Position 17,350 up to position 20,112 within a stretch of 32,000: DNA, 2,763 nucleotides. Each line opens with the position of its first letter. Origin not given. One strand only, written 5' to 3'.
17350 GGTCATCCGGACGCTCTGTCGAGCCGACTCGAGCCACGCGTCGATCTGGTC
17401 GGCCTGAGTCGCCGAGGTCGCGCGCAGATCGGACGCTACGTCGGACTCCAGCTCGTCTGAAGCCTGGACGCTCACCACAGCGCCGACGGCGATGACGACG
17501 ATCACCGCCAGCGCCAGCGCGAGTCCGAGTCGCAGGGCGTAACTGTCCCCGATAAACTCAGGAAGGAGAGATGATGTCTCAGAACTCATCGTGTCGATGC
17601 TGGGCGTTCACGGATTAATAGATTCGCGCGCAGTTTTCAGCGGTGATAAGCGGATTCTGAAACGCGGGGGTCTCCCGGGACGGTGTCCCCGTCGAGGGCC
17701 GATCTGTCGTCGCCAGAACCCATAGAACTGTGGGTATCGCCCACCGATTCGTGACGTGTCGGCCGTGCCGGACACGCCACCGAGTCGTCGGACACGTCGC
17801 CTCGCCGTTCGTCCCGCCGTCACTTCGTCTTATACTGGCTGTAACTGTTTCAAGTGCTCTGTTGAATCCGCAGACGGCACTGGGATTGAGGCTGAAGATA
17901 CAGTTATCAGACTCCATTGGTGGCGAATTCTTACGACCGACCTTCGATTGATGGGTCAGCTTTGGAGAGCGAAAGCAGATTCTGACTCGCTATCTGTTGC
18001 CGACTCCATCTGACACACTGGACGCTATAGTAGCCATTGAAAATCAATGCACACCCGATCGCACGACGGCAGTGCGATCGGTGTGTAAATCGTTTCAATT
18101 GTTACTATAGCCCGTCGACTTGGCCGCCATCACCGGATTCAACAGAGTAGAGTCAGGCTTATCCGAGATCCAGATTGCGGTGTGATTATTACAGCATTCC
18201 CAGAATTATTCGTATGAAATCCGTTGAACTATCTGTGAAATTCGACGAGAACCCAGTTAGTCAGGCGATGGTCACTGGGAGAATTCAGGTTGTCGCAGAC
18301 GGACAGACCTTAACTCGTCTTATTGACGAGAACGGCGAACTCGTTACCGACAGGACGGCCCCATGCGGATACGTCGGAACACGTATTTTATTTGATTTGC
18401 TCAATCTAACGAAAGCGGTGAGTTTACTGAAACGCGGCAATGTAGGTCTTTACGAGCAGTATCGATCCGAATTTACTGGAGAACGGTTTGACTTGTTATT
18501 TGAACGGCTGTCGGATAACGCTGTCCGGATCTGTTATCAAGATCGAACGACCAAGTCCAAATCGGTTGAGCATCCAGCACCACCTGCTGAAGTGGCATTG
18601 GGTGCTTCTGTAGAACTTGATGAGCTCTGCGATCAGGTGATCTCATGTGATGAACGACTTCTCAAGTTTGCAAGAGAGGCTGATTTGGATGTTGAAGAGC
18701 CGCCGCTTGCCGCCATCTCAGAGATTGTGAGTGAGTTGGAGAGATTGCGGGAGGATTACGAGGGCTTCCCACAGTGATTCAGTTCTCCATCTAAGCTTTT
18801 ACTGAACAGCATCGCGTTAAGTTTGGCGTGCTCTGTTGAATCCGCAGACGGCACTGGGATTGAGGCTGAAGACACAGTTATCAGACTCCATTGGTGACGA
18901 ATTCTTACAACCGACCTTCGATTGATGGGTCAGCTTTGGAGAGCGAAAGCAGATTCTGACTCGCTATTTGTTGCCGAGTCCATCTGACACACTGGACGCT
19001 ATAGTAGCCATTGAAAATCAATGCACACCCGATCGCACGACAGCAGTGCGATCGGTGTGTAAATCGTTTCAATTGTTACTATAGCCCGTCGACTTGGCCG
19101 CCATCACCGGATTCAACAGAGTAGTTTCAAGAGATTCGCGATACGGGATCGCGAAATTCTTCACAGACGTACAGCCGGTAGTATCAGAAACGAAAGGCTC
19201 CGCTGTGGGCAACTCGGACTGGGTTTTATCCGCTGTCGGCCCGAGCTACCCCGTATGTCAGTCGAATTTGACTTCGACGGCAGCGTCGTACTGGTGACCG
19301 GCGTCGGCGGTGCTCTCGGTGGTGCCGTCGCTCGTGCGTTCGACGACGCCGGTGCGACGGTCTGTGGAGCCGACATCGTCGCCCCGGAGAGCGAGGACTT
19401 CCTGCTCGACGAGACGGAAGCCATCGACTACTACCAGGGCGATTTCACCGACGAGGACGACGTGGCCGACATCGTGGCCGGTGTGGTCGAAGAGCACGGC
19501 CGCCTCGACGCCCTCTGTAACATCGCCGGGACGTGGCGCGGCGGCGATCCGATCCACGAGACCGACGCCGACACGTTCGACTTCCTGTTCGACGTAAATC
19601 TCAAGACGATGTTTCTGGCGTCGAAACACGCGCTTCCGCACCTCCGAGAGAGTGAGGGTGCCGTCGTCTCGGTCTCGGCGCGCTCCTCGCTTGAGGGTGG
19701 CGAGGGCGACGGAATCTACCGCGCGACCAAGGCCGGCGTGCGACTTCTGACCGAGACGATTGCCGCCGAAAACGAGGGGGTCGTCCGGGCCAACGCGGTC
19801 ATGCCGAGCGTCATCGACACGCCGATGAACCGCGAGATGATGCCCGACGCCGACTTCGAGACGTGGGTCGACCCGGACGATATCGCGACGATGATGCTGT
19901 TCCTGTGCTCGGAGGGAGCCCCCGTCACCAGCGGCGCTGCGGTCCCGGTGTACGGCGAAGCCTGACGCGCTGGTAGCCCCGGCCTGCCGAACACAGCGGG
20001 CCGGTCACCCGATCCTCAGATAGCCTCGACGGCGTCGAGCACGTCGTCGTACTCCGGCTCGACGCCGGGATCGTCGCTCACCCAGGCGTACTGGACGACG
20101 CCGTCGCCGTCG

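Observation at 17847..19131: Two-MITE composite transposon with an 8-bp target-site duplication, carrying one foreign ORF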

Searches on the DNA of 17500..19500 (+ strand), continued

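Call 77: get_annotated_region(hit=H84, flank=1200)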
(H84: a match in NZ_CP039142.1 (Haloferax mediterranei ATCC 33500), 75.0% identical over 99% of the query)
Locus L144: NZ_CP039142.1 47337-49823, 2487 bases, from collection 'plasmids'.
description: Haloferax mediterranei ATCC 33500 plasmid pHME132, complete sequence
organism: Haloferax mediterranei ATCC 33500 (NCBI taxid 523841)
taxonomy: Archaea; Euryarchaeota; Halobacteria; Halobacteriales; Haloferacaceae; Haloferax; Haloferax mediterranei; Haloferax mediterranei ATCC 33500
host: -; source: Cell culture,Spain; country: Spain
typing (MOB-suite, as given by PLSDB): non-mobilizable
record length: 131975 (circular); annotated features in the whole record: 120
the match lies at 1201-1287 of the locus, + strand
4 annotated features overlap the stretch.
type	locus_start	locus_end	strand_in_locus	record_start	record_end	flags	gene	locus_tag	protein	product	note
CDS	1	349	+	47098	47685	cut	-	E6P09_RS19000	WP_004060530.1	hypothetical protein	-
CDS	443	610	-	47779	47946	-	-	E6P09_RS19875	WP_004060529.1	hypothetical protein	-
CDS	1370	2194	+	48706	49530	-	-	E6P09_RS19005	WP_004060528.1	hypothetical protein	-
CDS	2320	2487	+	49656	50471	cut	-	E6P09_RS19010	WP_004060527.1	hypothetical protein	-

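Call 78: get_annotated_region(hit=H77, flank=1200)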
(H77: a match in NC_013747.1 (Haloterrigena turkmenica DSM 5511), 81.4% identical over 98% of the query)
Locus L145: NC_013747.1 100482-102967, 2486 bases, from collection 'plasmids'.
description: Haloterrigena turkmenica DSM 5511 plasmid pHTUR04, complete sequence
organism: Haloterrigena turkmenica DSM 5511 (NCBI taxid 543526)
taxonomy: Archaea; Euryarchaeota; Halobacteria; Halobacteriales; Natrialbaceae; Haloterrigena; Haloterrigena turkmenica; Haloterrigena turkmenica DSM 5511
host: -; source: -; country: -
typing (MOB-suite, as given by PLSDB): non-mobilizable
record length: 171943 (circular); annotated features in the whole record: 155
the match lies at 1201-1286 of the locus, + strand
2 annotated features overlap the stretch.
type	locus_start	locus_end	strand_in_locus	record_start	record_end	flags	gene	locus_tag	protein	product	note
CDS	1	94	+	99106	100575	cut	-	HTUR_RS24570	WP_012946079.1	hypothetical protein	-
CDS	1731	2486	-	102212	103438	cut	-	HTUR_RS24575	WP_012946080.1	orc1/cdc6 family replication initiation protein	-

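Call 79: get_annotated_region(hit=H81, flank=1200)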
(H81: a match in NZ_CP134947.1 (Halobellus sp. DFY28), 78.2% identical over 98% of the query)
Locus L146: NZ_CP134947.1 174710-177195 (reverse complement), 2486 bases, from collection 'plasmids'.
description: Halobellus sp. DFY28 plasmid unnamed1, complete sequence
organism: Halobellus sp. DFY28 (NCBI taxid 3075123)
taxonomy: Archaea; Euryarchaeota; Halobacteria; Halobacteriales; Haloferacaceae; Halobellus; Halobellus sp. DFY28
host: -; source: cell culture,sediment; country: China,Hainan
typing (MOB-suite, as given by PLSDB): non-mobilizable
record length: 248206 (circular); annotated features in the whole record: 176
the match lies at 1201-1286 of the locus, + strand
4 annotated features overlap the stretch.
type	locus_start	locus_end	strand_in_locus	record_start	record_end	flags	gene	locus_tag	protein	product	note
CDS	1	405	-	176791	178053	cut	-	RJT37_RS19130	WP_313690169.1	serine hydrolase domain-containing protein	-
CDS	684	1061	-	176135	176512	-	-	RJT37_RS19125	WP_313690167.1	DUF5518 domain-containing protein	-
CDS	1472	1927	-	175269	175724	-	-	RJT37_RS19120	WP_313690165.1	CPBP family glutamic-type intramembrane protease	GO:0071586 - CAAX-box protein processing [Evidence IEA]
CDS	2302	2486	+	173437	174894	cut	-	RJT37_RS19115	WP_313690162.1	hypothetical protein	-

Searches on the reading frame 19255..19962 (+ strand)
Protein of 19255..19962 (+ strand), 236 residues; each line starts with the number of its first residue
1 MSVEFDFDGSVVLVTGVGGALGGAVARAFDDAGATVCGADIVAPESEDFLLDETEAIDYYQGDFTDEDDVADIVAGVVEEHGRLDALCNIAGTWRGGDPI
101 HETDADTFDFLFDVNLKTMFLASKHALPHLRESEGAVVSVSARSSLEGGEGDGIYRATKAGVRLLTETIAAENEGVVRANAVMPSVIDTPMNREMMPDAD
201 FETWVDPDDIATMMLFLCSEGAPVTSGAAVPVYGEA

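Call 9: search_protein_families(library=pfam, proteins=[window:19255-19962:+], max_evalue=0.01)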
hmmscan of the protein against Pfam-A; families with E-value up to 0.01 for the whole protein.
window:19255-19962:+ (236 aa): 4 families
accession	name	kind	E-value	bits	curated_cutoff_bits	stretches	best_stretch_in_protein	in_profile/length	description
PF13561.12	adh_short_C2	-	3.9e-38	131.8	27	1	20-232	7-231/236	Enoyl-(Acyl carrier protein) reductase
PF00106.31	adh_short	-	4.9e-37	127.8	26.6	1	11-197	2-192/195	short chain dehydrogenase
PF01370.27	Epimerase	-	3e-05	24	20.9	1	12-96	1-76/240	NAD dependent epimerase/dehydratase family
PF08659.16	KR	-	0.0014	19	22.6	1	11-160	2-154/180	KR domain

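Call 33: find_homologous_proteins(query=window:19255-19962:+, max_evalue=1e-60)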
Query window:19255-19962:+ (236 aa): 1778 proteins with E <= 1e-60 among 7831 candidates; the best 120 are listed.
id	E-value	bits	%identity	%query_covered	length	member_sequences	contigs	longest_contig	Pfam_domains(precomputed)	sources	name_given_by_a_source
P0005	4.8e-150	516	100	100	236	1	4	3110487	PF13561.13,PF00106.32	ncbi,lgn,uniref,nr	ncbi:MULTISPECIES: SDR family oxidoreductase [Halomicrobium]|uniref:Short-chain dehydrogenase/reduct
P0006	1.6e-147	507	99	100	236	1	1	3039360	PF13561.13,PF00106.32,PF01370.28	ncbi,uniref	ncbi:SDR family oxidoreductase [Halomicrobium sp. HM KBTZ05]|uniref:SDR family oxidoreductase n=1 Ta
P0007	1.6e-147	507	99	100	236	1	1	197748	PF13561.13,PF00106.32,PF01370.28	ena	-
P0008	3.2e-147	506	98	100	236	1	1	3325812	PF13561.13,PF00106.32,PF01370.28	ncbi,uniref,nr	ncbi:SDR family oxidoreductase [Halomicrobium mukohataei]|uniref:SDR family oxidoreductase n=1 Tax=H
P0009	9.5e-147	505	98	100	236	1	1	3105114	PF13561.13,PF00106.32,PF01370.28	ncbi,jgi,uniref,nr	ncbi:SDR family oxidoreductase [Halomicrobium sp. LC1Hm]|uniref:SDR family oxidoreductase n=1 Tax=Ha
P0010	6.9e-146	502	98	100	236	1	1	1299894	PF13561.13,PF00106.32,PF01370.28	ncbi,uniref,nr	ncbi:SDR family oxidoreductase [Halomicrobium sp. IBSBa]|uniref:SDR family oxidoreductase n=1 Tax=Ha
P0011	3.3e-145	500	97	100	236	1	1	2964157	PF13561.13,PF00106.32,PF01370.28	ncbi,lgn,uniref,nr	ncbi:SDR family oxidoreductase [Halomicrobium katesii]|uniref:SDR family oxidoreductase n=1 Tax=Halo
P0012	2.4e-133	461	87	100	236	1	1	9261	PF13561.13,PF00106.32,PF01370.28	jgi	jgi:NAD(P)-dependent dehydrogenase (short-subunit alcohol dehydrogenase family)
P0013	3.6e-132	457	86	100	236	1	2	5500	PF08659.17,PF13561.13,PF00106.32,PF01370.28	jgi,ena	jgi:NAD(P)-dependent dehydrogenase (short-subunit alcohol dehydrogenase family)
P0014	2.0e-131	455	85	100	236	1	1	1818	PF13561.13,PF00106.32,PF01370.28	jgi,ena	jgi:NAD(P)-dependent dehydrogenase (short-subunit alcohol dehydrogenase family)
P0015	1.4e-130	452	85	100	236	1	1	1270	PF08659.17,PF13561.13,PF00106.32,PF01370.28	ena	-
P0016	7.0e-129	446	84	100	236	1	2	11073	PF13561.13,PF00106.32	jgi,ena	-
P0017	5.1e-128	444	85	100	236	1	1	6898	PF13561.13,PF00106.32,PF01370.28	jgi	-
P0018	5.4e-128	443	83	100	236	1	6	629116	PF13561.13,PF00106.32,PF01370.28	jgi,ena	-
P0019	1.4e-127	442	84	100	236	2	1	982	PF13561.13,PF00106.32,PF01370.28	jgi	-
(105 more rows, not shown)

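Call 34: find_encoding_contigs(protein=P0006, flank=4000, max_places=2)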
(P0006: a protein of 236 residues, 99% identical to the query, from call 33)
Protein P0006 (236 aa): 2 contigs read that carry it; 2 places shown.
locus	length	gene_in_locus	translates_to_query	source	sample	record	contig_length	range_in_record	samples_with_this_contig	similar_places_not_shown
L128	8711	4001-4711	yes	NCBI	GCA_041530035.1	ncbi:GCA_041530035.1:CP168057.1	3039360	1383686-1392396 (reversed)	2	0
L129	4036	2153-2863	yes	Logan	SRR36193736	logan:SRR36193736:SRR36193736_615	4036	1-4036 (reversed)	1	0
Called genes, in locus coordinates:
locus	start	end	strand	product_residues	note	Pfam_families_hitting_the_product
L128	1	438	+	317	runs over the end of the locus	PF08271:Zn_Ribbon_TF, PF00382:TFIIB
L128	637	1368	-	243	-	PF01036:Bac_rhodopsin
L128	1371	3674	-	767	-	PF00672:HAMP, PF00015:MCPsignal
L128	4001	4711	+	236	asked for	PF00106:adh_short, PF01370:Epimerase (faint), PF13561:adh_short_C2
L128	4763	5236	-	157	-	PF00578:AhpC-TSA, PF08534:Redoxin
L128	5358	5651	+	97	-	-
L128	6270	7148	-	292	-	PF00127:Copper-bind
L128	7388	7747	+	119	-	PF25213:HVO_A0261_N (weak), PF12840:HTH_20, PF24033:DUF7342 (faint)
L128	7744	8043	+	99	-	PF24365:DUF7521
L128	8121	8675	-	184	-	PF00127:Copper-bind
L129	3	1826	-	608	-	?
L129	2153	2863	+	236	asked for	PF00106:adh_short, PF01370:Epimerase (faint), PF13561:adh_short_C2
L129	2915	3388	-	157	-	PF00578:AhpC-TSA, PF08534:Redoxin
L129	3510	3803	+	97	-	-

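Call 35: find_encoding_contigs(protein=P0008, flank=4000, max_places=2)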
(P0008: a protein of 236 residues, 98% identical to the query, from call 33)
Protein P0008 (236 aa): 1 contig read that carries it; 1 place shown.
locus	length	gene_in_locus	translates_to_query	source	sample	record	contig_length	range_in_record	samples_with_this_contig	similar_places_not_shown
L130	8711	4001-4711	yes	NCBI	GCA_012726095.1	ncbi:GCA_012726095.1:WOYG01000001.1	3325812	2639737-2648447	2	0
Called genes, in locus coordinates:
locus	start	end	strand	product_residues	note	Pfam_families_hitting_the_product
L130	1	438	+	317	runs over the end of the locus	PF08271:Zn_Ribbon_TF, PF00382:TFIIB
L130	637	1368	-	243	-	PF01036:Bac_rhodopsin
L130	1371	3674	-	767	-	PF00672:HAMP, PF00015:MCPsignal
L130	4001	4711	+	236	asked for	PF00106:adh_short, PF01370:Epimerase (faint), PF13561:adh_short_C2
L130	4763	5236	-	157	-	PF00578:AhpC-TSA, PF08534:Redoxin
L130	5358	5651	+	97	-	-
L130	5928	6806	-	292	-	PF00127:Copper-bind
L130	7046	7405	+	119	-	PF25213:HVO_A0261_N (weak), PF12840:HTH_20, PF24033:DUF7342 (faint)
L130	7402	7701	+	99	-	PF24365:DUF7521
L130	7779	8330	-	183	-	PF00127:Copper-bind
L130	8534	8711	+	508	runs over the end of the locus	PF04244:DPRP, PF03441:FAD_binding_7 (faint)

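Call 36: find_encoding_contigs(protein=P0009, flank=4000, max_places=2)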
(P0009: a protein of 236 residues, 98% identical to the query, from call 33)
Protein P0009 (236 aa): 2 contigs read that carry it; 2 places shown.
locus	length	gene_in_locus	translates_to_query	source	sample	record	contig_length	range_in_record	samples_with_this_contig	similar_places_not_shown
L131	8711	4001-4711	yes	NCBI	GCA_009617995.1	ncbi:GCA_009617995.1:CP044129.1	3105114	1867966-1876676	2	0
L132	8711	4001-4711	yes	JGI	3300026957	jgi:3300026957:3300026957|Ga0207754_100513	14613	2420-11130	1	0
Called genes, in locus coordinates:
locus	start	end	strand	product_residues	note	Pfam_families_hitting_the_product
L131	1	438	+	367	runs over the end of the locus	PF08271:Zn_Ribbon_TF, PF00382:TFIIB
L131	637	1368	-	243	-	PF01036:Bac_rhodopsin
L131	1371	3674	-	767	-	PF00672:HAMP, PF00015:MCPsignal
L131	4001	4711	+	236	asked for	PF00106:adh_short, PF01370:Epimerase (faint), PF13561:adh_short_C2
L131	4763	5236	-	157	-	PF00578:AhpC-TSA, PF08534:Redoxin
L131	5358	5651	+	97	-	PF02416:TatA_B_E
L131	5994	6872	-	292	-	PF00127:Copper-bind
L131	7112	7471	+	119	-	PF25213:HVO_A0261_N (weak), PF12840:HTH_20, PF24033:DUF7342 (faint)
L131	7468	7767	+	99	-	PF24365:DUF7521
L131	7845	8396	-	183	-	PF00127:Copper-bind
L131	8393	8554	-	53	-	-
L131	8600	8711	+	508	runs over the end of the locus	PF04244:DPRP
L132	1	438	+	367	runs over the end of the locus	PF08271:Zn_Ribbon_TF, PF00382:TFIIB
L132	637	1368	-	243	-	PF01036:Bac_rhodopsin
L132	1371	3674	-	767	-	PF00672:HAMP, PF00015:MCPsignal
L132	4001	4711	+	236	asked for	PF00106:adh_short, PF01370:Epimerase (faint), PF13561:adh_short_C2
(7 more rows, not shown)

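Call 37: find_encoding_contigs(protein=P0010, flank=4000, max_places=2)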
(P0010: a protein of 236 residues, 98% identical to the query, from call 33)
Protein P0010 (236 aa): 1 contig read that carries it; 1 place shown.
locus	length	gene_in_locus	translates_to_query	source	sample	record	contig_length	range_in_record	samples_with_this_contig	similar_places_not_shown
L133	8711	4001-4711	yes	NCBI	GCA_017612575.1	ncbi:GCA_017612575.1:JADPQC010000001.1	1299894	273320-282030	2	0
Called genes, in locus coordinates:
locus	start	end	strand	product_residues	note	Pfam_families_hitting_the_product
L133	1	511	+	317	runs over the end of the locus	PF08271:Zn_Ribbon_TF, PF00382:TFIIB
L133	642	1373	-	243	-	PF01036:Bac_rhodopsin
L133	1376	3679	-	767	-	PF00672:HAMP, PF00015:MCPsignal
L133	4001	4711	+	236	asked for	PF00106:adh_short, PF01370:Epimerase (faint), PF13561:adh_short_C2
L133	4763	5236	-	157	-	PF00578:AhpC-TSA, PF08534:Redoxin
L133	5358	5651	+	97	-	-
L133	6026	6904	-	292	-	PF00127:Copper-bind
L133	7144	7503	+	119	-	PF25213:HVO_A0261_N (faint), PF12840:HTH_20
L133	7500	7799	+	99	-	PF24365:DUF7521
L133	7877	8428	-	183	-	PF00127:Copper-bind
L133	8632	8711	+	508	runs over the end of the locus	PF04244:DPRP, PF03441:FAD_binding_7 (faint)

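Call 38: find_encoding_contigs(protein=P0011, flank=4000, max_places=2)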
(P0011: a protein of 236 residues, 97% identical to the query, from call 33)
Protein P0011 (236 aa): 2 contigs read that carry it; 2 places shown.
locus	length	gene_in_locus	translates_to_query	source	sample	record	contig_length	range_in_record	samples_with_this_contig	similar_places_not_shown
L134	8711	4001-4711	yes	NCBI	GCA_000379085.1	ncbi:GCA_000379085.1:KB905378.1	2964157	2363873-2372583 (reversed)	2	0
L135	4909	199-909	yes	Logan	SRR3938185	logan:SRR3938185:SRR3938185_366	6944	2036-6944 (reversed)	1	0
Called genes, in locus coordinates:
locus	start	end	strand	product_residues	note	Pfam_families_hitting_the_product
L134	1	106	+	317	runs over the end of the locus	PF08271:Zn_Ribbon_TF, PF00382:TFIIB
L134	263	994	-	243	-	PF01036:Bac_rhodopsin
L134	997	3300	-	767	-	-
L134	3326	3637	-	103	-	-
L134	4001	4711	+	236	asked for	PF00106:adh_short, PF01370:Epimerase (faint), PF13561:adh_short_C2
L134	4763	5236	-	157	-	PF00578:AhpC-TSA, PF08534:Redoxin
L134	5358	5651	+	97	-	-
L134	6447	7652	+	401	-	-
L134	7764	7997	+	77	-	-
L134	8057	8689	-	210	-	-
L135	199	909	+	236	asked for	PF00106:adh_short, PF01370:Epimerase (faint), PF13561:adh_short_C2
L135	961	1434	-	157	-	PF00578:AhpC-TSA, PF08534:Redoxin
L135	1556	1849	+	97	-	-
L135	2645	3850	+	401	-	-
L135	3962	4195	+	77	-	-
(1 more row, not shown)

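Call 88: find_encoding_contigs(protein=P0007, flank=4000, max_places=3)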
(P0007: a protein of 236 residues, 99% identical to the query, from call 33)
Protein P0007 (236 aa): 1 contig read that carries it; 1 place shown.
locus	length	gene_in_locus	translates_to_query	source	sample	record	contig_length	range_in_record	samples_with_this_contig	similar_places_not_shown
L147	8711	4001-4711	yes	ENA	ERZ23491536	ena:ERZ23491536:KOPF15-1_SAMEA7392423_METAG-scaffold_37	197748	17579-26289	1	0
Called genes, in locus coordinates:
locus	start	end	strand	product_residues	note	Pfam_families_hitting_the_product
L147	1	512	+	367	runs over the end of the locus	PF08271:Zn_Ribbon_TF, PF00382:TFIIB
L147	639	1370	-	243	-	PF01036:Bac_rhodopsin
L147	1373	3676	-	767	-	PF00672:HAMP, PF00015:MCPsignal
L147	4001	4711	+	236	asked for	PF00106:adh_short, PF01370:Epimerase (faint), PF13561:adh_short_C2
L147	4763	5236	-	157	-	PF00578:AhpC-TSA, PF08534:Redoxin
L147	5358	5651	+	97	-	PF02416:TatA_B_E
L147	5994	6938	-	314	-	PF00127:Copper-bind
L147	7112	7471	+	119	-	PF25213:HVO_A0261_N (weak), PF12840:HTH_20, PF24033:DUF7342 (faint)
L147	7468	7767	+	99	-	PF24365:DUF7521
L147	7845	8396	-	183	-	PF00127:Copper-bind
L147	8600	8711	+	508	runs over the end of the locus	PF04244:DPRP, PF03441:FAD_binding_7 (faint)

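Call 89: find_encoding_contigs(protein=P0005, flank=3000, max_places=10)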
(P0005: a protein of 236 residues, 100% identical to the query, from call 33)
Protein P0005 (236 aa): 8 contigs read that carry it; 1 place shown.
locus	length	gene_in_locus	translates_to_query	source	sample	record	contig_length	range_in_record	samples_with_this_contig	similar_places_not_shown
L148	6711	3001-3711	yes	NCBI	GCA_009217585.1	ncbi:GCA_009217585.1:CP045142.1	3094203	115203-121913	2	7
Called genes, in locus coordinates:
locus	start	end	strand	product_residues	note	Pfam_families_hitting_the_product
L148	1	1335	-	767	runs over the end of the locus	PF00672:HAMP, PF00015:MCPsignal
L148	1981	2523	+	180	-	-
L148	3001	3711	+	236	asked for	PF00106:adh_short, PF13561:adh_short_C2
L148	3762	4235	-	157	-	PF00578:AhpC-TSA, PF08534:Redoxin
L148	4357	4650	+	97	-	-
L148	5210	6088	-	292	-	PF00127:Copper-bind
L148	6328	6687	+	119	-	PF12840:HTH_20, PF24033:DUF7342 (weak)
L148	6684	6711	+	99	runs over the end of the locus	PF24365:DUF7521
